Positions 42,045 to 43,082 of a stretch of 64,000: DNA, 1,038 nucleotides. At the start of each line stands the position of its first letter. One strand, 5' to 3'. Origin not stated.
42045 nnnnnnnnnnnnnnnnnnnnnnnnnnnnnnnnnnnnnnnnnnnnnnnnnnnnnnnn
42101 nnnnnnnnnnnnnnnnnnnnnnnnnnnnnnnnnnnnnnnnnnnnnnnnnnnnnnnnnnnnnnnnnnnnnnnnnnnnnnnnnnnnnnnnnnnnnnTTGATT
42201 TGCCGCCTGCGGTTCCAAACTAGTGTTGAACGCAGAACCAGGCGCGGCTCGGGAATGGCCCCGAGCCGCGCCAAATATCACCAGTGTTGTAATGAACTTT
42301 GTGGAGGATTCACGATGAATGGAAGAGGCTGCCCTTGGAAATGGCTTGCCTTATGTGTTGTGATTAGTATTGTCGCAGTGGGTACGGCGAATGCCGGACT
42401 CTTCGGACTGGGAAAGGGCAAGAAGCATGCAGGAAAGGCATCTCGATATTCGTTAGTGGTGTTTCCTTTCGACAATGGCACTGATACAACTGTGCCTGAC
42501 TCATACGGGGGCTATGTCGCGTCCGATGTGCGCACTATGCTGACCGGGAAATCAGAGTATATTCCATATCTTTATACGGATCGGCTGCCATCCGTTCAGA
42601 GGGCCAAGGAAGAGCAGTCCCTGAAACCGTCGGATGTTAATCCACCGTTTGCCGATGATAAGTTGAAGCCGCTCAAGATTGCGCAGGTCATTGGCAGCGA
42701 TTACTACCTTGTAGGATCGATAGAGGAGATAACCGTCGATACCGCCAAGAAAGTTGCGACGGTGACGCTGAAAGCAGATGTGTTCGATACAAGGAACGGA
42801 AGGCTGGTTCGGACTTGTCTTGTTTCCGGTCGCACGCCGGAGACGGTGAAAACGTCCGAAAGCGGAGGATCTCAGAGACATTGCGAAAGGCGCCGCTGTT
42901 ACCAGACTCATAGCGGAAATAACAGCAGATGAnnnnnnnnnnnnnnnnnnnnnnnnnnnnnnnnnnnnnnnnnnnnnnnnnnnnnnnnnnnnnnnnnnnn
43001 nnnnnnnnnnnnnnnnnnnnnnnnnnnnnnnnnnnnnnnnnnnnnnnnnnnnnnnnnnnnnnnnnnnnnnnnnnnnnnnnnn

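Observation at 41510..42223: Uncharacterised C-terminal 'GWN-x-[FI]G[ND]P … AGW … GYW' module shared by three neighbouring secreted proteins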

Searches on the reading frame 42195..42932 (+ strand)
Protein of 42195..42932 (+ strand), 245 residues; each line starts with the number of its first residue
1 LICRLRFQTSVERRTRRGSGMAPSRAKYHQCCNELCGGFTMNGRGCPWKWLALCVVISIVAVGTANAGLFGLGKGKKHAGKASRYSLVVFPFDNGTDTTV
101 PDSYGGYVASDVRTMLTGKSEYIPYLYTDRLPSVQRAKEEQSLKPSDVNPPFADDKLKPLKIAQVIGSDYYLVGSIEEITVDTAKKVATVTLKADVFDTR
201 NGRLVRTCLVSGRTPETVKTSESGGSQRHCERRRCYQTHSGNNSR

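Call 15: search_protein_families(library=pfam, proteins=[window:42195-42932:+], max_evalue=0.001)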
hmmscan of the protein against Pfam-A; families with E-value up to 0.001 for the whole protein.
window:42195-42932:+ (245 aa): 0 families
